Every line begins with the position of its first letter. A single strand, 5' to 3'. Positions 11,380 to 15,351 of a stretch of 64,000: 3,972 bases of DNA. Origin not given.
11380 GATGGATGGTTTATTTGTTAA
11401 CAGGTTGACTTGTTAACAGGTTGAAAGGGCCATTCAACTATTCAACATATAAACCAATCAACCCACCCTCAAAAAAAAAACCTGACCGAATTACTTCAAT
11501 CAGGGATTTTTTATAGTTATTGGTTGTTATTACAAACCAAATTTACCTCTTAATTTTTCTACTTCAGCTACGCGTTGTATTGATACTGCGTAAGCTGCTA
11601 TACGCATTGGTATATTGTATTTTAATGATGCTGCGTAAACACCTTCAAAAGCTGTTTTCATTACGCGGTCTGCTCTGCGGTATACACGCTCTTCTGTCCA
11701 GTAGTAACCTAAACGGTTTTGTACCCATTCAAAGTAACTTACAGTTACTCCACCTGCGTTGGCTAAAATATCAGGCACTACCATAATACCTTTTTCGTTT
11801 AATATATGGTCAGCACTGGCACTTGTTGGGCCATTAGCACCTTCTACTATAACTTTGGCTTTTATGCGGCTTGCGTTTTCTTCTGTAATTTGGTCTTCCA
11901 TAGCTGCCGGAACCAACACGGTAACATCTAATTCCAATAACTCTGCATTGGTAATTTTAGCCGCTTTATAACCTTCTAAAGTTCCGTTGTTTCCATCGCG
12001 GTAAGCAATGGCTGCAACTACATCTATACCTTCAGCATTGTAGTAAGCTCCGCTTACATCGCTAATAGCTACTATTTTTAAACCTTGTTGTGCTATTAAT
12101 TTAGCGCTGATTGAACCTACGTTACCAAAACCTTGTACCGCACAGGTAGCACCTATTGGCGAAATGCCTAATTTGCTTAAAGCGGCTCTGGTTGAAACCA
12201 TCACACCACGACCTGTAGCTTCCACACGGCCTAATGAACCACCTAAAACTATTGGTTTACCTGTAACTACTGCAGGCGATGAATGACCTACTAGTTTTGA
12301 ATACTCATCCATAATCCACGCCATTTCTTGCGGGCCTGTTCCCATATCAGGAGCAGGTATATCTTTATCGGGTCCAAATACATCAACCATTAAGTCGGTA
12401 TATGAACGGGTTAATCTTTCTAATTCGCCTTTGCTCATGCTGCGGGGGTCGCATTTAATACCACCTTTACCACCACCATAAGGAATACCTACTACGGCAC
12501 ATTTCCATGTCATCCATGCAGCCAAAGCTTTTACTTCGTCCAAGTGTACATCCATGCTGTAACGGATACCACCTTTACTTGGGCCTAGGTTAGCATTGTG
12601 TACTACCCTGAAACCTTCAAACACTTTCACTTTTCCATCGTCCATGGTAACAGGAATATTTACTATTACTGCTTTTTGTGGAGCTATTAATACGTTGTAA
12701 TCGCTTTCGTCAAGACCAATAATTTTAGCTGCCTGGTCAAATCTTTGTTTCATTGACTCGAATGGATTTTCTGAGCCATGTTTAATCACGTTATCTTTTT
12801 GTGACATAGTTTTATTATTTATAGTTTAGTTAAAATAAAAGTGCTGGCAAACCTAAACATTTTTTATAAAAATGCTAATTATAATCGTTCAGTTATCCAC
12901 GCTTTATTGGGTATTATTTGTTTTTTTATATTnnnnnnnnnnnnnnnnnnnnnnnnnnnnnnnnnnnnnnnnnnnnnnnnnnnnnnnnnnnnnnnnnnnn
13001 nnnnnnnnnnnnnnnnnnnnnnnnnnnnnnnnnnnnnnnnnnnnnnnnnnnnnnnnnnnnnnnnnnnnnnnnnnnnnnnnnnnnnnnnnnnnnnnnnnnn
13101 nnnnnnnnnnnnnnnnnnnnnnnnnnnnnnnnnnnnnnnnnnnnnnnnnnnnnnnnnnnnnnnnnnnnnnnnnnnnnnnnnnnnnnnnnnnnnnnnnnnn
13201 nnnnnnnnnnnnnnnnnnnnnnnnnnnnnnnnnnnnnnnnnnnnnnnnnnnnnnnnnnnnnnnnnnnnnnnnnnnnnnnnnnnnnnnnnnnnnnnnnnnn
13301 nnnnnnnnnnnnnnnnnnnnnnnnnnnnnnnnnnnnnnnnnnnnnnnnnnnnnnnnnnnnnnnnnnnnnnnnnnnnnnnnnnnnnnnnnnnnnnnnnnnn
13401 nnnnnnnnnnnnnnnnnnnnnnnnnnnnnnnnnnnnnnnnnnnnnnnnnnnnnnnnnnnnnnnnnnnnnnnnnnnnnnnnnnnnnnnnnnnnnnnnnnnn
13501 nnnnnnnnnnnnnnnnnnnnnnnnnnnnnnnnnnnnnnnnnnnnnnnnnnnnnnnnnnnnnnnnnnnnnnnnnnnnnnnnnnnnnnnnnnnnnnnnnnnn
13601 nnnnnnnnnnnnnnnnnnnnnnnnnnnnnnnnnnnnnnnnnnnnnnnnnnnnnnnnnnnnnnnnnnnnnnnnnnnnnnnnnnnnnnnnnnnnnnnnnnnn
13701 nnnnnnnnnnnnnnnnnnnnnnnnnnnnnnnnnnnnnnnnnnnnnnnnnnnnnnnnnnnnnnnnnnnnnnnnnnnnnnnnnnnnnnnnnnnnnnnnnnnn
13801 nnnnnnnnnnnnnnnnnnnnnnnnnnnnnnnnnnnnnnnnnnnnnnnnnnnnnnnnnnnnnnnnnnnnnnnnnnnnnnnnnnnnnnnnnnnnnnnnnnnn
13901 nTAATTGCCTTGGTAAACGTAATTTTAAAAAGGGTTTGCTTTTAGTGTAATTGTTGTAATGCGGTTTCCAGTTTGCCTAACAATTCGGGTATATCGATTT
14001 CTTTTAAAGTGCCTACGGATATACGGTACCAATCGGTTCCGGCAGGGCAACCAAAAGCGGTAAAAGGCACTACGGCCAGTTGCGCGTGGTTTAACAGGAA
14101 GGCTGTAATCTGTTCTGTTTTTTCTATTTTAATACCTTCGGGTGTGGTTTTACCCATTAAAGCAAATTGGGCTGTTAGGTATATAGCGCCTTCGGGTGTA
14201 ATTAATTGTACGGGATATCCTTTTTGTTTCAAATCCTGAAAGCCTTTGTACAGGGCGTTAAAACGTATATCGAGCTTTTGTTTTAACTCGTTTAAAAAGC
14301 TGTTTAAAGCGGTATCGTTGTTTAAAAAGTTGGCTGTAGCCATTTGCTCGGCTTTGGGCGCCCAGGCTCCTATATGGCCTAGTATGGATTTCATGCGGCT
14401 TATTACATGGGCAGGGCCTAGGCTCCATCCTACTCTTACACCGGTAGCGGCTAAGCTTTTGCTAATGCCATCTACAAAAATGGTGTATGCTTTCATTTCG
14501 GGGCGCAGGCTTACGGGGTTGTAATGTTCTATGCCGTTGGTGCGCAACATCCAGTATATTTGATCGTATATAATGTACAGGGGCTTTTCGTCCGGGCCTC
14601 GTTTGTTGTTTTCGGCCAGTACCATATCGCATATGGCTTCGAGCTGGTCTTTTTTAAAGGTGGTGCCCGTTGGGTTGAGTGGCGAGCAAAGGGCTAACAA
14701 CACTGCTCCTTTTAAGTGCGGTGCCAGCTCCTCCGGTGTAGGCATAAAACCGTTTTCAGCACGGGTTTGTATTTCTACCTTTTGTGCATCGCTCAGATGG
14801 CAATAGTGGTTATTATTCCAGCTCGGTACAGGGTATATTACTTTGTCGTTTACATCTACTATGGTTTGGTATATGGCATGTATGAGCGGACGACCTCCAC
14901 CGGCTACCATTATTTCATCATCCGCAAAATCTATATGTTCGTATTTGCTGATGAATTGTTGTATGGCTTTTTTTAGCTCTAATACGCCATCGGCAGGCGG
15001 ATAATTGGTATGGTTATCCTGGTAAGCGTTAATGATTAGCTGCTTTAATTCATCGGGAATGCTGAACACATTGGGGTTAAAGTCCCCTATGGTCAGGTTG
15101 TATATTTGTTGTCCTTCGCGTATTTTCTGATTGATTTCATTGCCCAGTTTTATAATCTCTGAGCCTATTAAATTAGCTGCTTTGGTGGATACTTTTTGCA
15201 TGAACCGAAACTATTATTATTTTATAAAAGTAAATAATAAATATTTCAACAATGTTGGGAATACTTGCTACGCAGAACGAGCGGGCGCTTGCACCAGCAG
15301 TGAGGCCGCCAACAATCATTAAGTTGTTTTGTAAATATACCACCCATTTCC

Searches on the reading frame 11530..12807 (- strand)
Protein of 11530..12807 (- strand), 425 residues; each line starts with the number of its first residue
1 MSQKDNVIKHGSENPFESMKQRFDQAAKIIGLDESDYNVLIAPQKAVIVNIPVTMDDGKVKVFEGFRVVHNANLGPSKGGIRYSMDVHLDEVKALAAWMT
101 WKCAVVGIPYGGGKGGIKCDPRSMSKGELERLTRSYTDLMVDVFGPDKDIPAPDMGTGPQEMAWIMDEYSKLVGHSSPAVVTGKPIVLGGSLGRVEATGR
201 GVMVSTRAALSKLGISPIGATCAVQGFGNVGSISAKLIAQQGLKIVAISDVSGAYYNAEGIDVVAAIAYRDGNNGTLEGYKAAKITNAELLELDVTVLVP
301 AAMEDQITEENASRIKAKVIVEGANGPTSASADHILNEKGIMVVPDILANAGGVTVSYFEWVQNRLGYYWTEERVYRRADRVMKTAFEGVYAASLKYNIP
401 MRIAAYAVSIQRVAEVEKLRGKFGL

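Call 37: search_protein_families(library=pfam, proteins=[window:11530-12807:-], max_evalue=0.001)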
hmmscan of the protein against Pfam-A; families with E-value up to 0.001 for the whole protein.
window:11530-12807:- (425 aa): 2 families
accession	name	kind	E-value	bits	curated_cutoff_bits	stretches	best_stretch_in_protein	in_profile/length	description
PF00208.27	ELFV_dehydrog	-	1.1e-75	254.8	23.4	1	189-421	1-241/241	Glutamate/Leucine/Phenylalanine/Valine dehydrogenase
PF02812.23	ELFV_dehydrog_N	-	6.6e-58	194.5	25.3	1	43-171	1-129/129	Glu/Leu/Phe/Val dehydrogenase, dimerisation domain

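Call 59: list_cluster_members(proteins=[window:11530-12807:-, window:12933-13901:-, window:10096-11301:-, window:58378-60159:+, window:35470-37074:-, window:46143-47669:-])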
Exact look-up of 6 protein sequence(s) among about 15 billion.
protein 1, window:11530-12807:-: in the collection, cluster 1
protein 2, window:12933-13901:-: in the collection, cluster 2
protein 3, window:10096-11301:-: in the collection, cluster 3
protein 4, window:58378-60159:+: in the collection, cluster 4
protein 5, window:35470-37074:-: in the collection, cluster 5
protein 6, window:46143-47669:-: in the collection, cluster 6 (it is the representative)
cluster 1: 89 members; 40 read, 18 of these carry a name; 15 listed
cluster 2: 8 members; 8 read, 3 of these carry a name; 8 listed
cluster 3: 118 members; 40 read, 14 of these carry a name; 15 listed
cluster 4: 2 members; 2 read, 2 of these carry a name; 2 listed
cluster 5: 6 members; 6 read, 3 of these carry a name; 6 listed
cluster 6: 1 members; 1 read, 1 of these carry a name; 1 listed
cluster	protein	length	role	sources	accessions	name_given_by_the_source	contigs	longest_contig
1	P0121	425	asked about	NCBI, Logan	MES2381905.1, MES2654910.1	MAG: Glu/Leu/Phe/Val dehydrogenase [Bacteroidota bacterium]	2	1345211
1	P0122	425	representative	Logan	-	-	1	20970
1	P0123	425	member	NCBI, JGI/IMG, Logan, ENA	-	glutamate dehydrogenase (NAD(P)+)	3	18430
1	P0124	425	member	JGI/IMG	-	glutamate dehydrogenase/leucine dehydrogenase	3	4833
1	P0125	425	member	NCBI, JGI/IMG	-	glutamate dehydrogenase/leucine dehydrogenase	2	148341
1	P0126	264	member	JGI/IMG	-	glutamate dehydrogenase (NAD(P)+)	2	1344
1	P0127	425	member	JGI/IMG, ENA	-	glutamate dehydrogenase (NAD(P)+)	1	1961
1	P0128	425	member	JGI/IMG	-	glutamate dehydrogenase (NAD(P)+)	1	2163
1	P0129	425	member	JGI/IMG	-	glutamate dehydrogenase/leucine dehydrogenase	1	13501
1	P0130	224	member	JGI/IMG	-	glutamate dehydrogenase (NAD(P)+)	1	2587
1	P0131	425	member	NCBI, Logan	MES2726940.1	MAG: Glu/Leu/Phe/Val dehydrogenase [Bacteroidota bacterium]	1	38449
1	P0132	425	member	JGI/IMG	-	glutamate dehydrogenase (NAD(P)+)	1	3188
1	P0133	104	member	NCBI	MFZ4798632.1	MAG: Glu/Leu/Phe/Val dehydrogenase dimerization domain-containing protein, partial ...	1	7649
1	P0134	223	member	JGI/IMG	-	glutamate dehydrogenase (NAD(P)+)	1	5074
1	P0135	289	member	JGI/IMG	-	glutamate dehydrogenase (NAD(P)+)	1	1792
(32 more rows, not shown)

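Call 60: find_encoding_contigs(protein=window:11530-12807:-, flank=10000, max_places=6)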
Protein window:11530-12807:- (425 aa): 2 contigs read that carry it; 2 places shown.
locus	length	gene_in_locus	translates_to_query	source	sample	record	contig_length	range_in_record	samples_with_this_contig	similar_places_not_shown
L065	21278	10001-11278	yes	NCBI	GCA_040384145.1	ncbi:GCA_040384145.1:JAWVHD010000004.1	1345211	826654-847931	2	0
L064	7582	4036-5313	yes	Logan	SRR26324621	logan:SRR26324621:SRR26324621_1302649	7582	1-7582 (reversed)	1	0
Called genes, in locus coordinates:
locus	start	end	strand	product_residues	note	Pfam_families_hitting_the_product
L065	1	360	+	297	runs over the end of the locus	PF13620:CarboxypepD_reg, PF13715:CarbopepD_reg_2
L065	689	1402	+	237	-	PF13676:TIR_2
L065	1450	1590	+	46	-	-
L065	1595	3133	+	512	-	PF24389:ORC-CDC6-like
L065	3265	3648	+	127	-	PF14271:DUF4359 (faint)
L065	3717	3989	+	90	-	-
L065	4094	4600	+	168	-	PF00583:Acetyltransf_1, PF13302:Acetyltransf_3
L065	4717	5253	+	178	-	-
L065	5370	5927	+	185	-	-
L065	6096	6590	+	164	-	-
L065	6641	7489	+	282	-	-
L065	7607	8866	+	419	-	PF00155:Aminotran_1_2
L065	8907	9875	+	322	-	PF00348:polyprenyl_synt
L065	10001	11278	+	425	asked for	PF02812:ELFV_dehydrog_N, PF00208:ELFV_dehydrog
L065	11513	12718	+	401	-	PF00155:Aminotran_1_2, PF01041:DegT_DnrJ_EryC1, PF00266:Aminotran_5 (weak), PF01053:Cys_Met_Meta_PP, PF01212:Beta_elim_lyase (weak)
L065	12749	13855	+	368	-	PF00465:Fe-ADH, PF25137:ADH_Fe_C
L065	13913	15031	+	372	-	-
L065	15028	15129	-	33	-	-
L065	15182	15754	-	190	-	PF08712:Nfu_N, PF01106:NifU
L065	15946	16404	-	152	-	-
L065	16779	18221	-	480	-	PF00171:Aldedh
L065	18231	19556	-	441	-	PF12704:MacB_PCD, PF02687:FtsX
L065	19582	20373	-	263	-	PF14123:DUF4290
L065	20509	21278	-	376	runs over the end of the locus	PF18911:PKD_4, PF00801:PKD, PF18962:Por_Secre_tail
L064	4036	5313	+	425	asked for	PF02812:ELFV_dehydrog_N, PF00208:ELFV_dehydrog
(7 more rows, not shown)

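Call 62: search_protein_families(library=padloc, proteins=[L065:689-1402:+, L065:1595-3133:+, L065:3265-3648:+, L065:3717-3989:+], max_evalue=0.001)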
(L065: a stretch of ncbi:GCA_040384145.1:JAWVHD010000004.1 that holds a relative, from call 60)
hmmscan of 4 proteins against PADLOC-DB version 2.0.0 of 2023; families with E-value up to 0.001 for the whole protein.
L065:689-1402:+ (237 aa): 6 families
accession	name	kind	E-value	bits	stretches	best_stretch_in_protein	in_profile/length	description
PDLC00424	ThsB1|ThsB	-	2.5e-108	359.3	1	1-230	1-233/234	TIR-like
PDLC05062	PDC-S66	-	4.9e-29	99.7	1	88-229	138-280/282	-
PDLC00417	ThsB1|ThsB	-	5.7e-14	50.3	1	99-228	167-298/303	TIR-like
PDLC02012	SAVED5--SAVED_TIR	-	2.4e-05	21.6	1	99-183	14-94/404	-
PDLC02962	RT-TIR_XII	-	8.7e-05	19.6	1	97-167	344-414/478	single gene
PDLC02961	RT-TIR_XII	-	0.00071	16.6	1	94-177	343-416/475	single gene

L065:1595-3133:+ (512 aa): 1 family
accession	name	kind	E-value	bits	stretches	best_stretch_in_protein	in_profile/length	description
PDLC04140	mad8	-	0.00015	19.4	1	45-227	31-206/314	mads_8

L065:3265-3648:+ (127 aa): 0 families

L065:3717-3989:+ (90 aa): 0 families

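Call 63: search_protein_families(library=pfam, proteins=[L065:689-1402:+, L065:1595-3133:+, L065:3265-3648:+, L065:3717-3989:+], max_evalue=0.001)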
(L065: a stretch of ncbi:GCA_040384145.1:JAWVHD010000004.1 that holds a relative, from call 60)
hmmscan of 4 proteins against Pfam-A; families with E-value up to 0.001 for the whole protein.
L065:689-1402:+ (237 aa): 2 families
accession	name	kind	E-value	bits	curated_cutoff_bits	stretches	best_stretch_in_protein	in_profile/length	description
PF13676.11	TIR_2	-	6.6e-15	56.1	28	1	101-194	1-93/122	TIR domain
PF01582.25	TIR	-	4.3e-05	23.8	21.3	1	101-165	4-69/179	TIR domain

L065:1595-3133:+ (512 aa): 2 families
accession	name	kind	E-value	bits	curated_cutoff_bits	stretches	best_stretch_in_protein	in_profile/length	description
PF24389.1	ORC-CDC6-like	-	3.7e-13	49.5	27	1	27-299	19-299/571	ORC-CDC6-like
PF13191.12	AAA_16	-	0.00081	20.4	32.6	0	45-231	28-151/167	AAA ATPase domain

L065:3265-3648:+ (127 aa): 1 family
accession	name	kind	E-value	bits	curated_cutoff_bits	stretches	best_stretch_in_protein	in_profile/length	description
PF14271.11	DUF4359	-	7.6e-09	36.6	27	1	17-111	2-100/103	Domain of unknown function (DUF4359)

L065:3717-3989:+ (90 aa): 0 families

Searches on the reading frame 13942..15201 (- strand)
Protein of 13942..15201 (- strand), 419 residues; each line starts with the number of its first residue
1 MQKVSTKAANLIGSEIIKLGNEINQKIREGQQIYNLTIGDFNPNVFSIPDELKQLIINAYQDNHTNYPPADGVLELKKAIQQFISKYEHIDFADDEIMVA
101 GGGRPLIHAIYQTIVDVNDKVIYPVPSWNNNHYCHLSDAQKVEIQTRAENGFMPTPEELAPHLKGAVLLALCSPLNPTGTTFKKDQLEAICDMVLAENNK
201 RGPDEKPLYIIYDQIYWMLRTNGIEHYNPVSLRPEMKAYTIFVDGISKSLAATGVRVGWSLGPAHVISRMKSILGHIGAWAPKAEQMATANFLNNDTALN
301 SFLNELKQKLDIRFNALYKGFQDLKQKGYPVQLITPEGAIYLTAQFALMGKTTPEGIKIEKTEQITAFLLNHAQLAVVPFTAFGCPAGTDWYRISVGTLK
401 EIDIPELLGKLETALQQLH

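Call 15: search_protein_families(library=pfam, proteins=[window:13942-15201:-], max_evalue=0.01)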
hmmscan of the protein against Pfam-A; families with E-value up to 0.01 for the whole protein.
window:13942-15201:- (419 aa): 1 family
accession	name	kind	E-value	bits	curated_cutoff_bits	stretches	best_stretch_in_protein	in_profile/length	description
PF00155.27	Aminotran_1_2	-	4.6e-40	138.3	19.7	1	35-406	5-356/361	Aminotransferase class I and II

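Call 51: find_encoding_contigs(protein=window:13942-15201:-, flank=10000, max_places=4)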
Protein window:13942-15201:- (419 aa): 1 contig read that carries it; 1 place shown.
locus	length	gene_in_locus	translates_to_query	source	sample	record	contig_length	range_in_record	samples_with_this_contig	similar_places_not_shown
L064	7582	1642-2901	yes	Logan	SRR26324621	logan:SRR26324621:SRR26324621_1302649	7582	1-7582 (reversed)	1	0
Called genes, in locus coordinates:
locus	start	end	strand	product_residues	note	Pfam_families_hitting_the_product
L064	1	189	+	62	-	?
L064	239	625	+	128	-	-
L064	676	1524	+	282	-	-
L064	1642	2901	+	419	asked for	PF00155:Aminotran_1_2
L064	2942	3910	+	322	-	PF00348:polyprenyl_synt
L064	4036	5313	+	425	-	PF02812:ELFV_dehydrog_N, PF00208:ELFV_dehydrog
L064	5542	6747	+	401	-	PF00155:Aminotran_1_2, PF01041:DegT_DnrJ_EryC1, PF00266:Aminotran_5 (weak), PF01053:Cys_Met_Meta_PP, PF01212:Beta_elim_lyase (weak)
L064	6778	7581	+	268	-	?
